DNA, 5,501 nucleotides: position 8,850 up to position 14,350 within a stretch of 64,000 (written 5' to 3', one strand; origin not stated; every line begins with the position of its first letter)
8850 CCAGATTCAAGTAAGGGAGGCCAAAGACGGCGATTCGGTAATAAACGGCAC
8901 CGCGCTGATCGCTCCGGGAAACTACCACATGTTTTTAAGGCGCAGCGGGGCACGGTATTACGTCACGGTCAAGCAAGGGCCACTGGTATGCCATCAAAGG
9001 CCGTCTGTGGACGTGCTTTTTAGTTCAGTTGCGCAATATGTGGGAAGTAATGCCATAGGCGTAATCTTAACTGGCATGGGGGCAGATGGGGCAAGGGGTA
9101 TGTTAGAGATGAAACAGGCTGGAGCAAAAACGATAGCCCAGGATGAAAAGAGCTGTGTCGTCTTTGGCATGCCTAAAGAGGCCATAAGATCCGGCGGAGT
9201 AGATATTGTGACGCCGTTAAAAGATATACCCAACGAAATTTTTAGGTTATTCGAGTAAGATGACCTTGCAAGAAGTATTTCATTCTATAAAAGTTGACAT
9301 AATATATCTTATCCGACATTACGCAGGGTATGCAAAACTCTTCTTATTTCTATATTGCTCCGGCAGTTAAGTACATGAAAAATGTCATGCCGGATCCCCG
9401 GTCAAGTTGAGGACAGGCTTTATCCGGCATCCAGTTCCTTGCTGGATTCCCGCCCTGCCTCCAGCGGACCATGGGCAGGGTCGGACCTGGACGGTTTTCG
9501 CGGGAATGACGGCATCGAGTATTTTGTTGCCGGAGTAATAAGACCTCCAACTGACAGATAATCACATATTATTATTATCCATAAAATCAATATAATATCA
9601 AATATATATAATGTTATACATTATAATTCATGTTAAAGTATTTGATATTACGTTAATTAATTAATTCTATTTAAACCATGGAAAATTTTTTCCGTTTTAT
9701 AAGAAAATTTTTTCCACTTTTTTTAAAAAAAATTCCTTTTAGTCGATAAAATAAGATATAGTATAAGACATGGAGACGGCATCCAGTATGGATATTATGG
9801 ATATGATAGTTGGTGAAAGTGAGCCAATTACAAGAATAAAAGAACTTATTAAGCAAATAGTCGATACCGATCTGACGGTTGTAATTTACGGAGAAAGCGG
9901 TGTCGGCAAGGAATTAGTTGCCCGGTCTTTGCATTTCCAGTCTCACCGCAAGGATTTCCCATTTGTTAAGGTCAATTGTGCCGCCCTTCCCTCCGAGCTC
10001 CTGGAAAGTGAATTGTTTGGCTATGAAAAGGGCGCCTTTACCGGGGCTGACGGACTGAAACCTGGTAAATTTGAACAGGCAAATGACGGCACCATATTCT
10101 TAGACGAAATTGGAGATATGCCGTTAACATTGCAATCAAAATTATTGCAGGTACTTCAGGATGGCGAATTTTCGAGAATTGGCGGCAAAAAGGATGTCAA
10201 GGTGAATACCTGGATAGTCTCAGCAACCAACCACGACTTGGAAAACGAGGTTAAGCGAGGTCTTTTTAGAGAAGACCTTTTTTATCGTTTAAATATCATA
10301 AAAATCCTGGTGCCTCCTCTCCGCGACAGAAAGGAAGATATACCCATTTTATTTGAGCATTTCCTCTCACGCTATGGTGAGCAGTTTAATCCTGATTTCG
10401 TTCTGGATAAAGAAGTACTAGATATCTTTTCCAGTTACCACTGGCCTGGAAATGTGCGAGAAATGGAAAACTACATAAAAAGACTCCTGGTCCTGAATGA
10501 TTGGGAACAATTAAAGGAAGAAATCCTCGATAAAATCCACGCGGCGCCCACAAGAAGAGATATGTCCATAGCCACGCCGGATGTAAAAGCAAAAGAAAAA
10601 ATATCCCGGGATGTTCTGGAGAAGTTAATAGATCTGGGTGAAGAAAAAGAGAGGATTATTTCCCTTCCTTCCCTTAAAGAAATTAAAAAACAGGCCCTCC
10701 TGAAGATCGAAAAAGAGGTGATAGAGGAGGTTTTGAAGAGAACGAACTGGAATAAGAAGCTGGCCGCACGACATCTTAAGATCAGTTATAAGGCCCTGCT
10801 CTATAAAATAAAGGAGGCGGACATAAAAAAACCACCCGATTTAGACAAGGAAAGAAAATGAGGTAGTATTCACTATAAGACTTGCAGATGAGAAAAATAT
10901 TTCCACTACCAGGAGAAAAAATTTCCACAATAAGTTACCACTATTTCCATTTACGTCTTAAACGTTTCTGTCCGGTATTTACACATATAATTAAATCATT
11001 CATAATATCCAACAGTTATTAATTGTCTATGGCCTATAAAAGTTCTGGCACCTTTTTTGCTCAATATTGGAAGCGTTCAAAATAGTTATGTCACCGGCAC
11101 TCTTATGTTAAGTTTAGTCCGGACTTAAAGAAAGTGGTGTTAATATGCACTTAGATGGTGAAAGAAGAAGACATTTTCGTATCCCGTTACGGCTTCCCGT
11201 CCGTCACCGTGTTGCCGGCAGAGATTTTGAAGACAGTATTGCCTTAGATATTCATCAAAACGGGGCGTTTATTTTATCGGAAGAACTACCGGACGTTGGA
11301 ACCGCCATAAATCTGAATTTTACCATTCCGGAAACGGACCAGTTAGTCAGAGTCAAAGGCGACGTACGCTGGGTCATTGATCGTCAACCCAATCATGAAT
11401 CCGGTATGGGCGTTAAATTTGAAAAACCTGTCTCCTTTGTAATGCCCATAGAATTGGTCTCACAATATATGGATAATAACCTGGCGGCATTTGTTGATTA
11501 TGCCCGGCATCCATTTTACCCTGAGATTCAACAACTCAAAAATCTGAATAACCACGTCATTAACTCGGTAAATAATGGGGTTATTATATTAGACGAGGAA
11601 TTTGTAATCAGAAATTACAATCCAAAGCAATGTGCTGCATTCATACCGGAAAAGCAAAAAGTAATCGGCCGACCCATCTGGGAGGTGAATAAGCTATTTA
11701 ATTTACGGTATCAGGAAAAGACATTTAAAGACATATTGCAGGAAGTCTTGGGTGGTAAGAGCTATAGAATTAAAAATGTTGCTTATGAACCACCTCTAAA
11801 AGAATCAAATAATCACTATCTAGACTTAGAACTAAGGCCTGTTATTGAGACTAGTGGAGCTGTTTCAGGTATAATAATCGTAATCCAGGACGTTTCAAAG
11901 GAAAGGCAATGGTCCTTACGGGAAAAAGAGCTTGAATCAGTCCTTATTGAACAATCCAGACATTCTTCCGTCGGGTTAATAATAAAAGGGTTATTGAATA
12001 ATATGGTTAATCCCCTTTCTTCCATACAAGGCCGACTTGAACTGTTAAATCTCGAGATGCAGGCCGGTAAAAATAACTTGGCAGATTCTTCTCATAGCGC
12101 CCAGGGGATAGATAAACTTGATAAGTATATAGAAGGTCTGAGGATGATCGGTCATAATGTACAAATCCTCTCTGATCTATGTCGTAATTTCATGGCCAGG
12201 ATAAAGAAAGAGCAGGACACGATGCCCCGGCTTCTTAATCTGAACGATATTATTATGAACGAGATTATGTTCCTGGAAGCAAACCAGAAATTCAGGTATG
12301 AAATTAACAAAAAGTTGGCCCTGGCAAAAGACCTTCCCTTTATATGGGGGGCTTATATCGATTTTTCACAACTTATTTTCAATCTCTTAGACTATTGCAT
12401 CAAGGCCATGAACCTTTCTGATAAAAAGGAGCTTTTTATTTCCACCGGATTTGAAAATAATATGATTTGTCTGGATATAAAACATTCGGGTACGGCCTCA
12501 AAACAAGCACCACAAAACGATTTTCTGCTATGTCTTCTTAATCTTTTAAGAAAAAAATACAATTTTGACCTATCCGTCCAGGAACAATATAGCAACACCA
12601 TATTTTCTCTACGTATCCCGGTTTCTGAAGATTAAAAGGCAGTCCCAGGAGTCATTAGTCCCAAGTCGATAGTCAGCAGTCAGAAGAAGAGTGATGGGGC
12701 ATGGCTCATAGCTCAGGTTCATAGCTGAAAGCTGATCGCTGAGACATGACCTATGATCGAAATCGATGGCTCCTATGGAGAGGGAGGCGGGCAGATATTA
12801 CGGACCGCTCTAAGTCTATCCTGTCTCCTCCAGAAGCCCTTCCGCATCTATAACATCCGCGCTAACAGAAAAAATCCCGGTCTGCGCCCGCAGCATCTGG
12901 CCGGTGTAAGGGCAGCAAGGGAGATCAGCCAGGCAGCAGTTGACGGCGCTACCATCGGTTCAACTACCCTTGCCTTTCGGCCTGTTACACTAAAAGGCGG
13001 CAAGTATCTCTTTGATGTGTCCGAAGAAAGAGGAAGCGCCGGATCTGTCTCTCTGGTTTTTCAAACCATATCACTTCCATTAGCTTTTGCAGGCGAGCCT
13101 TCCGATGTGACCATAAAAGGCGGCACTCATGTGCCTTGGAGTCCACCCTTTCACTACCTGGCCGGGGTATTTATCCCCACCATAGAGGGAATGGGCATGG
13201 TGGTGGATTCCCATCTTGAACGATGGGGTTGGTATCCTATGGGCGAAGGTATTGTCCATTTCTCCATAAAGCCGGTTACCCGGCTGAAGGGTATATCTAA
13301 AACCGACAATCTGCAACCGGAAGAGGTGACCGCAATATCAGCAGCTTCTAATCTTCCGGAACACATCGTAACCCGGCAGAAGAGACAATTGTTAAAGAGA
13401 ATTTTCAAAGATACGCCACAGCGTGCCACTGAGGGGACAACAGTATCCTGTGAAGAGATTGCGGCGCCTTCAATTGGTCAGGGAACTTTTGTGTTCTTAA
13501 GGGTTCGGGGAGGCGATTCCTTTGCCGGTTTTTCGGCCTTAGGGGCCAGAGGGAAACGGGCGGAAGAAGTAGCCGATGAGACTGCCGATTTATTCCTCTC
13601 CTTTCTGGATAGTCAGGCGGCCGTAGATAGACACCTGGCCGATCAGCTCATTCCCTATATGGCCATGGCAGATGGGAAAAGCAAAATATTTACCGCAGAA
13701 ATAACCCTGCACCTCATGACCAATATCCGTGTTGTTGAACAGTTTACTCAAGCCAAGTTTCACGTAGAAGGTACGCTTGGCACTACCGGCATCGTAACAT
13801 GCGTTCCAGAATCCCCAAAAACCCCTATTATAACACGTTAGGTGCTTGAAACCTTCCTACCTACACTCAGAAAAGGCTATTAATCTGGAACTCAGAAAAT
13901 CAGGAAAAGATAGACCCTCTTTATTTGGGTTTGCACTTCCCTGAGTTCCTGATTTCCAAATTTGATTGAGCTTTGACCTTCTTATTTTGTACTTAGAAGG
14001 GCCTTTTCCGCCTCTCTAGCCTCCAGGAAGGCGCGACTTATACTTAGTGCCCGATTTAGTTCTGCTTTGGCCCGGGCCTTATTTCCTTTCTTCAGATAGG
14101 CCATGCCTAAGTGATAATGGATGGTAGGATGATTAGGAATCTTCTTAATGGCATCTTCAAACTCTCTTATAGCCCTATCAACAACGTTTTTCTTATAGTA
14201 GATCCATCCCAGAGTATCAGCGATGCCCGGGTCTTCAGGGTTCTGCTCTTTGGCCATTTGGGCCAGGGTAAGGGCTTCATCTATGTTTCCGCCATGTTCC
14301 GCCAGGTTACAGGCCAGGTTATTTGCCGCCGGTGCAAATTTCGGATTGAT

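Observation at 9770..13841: Sensor-less sigma-54 activator, sigma-54 promoter, PilZ-PAS pseudo-kinase and RtcA in one unit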

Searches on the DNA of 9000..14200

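Call 66: search_rna_families(source=window, start=9000, end=14200, threshold=evalue, max_evalue=1)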
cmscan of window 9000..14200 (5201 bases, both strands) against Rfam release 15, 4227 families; matches with E-value up to 1: 1.
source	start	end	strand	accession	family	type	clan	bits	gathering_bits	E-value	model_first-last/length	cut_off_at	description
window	12136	12178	-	RF03092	Ocean-VII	Gene; sRNA;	-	15.6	53.5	0.6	11-41/41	no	Ocean-VII RNA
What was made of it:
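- Tried and rejected: Rfam search of 9000-14200 returned nothing meaningful; the one hit (Ocean-VII) scored 15.6 bits against a gathering score of 53.5 (call 66).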

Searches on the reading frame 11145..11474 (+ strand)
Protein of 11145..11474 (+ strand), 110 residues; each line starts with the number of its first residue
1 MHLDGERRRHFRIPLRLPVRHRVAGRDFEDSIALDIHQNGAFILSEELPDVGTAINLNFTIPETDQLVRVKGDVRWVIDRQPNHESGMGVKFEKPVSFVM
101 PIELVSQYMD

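Call 69: search_solved_structures(query=window:11145-11474:+, max_evalue=1, show_alignments=3)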
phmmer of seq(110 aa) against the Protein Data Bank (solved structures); distinct sequences matched with E-value up to 1: 5.
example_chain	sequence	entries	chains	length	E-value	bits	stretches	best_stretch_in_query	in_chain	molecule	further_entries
3dsg_A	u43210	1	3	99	0.16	15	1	38-93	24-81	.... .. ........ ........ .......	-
4f48_B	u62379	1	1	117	0.23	14.5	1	38-93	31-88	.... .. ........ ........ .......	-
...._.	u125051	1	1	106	0.27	14.3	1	39-93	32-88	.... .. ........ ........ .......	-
3cnr_A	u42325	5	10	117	0.34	14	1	39-93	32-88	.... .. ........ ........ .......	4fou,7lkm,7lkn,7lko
7eww_A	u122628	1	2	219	0.42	13.7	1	17-102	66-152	Replicase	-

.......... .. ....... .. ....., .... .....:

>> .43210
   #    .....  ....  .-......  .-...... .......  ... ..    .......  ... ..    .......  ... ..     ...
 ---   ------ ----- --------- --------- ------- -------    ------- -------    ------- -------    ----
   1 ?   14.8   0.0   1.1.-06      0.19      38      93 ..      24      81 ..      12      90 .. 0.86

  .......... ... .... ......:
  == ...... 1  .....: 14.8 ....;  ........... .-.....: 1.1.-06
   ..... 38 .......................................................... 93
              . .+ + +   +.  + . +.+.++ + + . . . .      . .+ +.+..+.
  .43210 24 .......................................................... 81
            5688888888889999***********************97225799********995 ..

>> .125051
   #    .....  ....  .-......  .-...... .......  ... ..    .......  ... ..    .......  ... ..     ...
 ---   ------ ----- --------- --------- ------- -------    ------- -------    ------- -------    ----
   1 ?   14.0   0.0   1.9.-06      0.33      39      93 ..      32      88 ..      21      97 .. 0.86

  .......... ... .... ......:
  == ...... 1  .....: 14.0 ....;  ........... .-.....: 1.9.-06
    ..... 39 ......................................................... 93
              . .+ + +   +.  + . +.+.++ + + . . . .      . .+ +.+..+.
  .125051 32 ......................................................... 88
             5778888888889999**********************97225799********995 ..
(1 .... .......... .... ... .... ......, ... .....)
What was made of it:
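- Tried and rejected: This says nothing about ligand binding (call 69).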
